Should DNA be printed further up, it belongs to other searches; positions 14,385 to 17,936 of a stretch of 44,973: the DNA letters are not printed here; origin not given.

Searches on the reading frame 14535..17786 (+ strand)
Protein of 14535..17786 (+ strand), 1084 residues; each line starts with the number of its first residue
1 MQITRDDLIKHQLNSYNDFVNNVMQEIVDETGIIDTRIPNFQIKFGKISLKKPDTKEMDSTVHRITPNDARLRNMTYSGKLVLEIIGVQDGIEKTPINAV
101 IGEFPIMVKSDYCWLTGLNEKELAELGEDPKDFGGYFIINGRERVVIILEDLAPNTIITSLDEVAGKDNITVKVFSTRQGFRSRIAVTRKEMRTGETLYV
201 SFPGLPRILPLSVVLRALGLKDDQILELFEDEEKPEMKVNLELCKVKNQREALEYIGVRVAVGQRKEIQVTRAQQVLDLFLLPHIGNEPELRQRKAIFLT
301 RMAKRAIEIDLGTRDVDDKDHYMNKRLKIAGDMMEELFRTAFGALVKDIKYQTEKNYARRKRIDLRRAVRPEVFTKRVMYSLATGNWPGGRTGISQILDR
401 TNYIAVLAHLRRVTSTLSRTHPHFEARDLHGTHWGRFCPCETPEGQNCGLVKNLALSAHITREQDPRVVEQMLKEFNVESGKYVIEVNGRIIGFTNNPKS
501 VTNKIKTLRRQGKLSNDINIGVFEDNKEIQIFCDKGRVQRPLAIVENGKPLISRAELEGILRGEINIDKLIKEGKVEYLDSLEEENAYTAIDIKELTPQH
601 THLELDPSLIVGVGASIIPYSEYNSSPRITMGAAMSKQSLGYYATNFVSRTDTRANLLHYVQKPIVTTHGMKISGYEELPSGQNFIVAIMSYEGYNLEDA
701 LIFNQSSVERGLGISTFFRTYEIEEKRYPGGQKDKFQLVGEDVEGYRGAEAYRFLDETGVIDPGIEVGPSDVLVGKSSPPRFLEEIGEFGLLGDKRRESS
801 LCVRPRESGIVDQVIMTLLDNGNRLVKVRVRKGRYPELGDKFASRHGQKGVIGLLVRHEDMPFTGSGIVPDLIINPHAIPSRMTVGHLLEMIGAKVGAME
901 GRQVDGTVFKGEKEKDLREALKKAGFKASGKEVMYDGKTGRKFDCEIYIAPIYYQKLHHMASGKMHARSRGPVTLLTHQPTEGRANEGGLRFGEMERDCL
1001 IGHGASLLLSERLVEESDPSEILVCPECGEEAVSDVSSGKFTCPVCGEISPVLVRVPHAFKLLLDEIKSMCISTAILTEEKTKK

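Call 41: search_protein_families(library=pfam, proteins=[window:14535-17786:+], max_evalue=0.00001)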
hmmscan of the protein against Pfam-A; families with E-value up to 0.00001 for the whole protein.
window:14535-17786:+ (1084 aa): 6 families
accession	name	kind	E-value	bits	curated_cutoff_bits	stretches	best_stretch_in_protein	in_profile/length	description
PF00562.33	RNA_pol_Rpb2_6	-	9.2e-134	446.7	23.4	1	615-985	2-372/373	RNA polymerase Rpb2, domain 6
PF04563.20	RNA_pol_Rpb2_1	-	2.1e-51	174.8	28.2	1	8-372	2-199/203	RNA polymerase beta subunit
PF04565.21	RNA_pol_Rpb2_3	-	7.8e-28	96.9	21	1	396-460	1-68/68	RNA polymerase Rpb2, domain 3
PF04560.25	RNA_pol_Rpb2_7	-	6e-24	84.7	32.1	1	988-1077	1-85/87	RNA polymerase Rpb2, domain 7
PF04561.19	RNA_pol_Rpb2_2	-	7e-22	78.5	21.7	1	182-328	25-190/190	RNA polymerase Rpb2, domain 2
PF04566.18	RNA_pol_Rpb2_4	-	2.1e-19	69.8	28.7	1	487-546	3-62/62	RNA polymerase Rpb2, domain 4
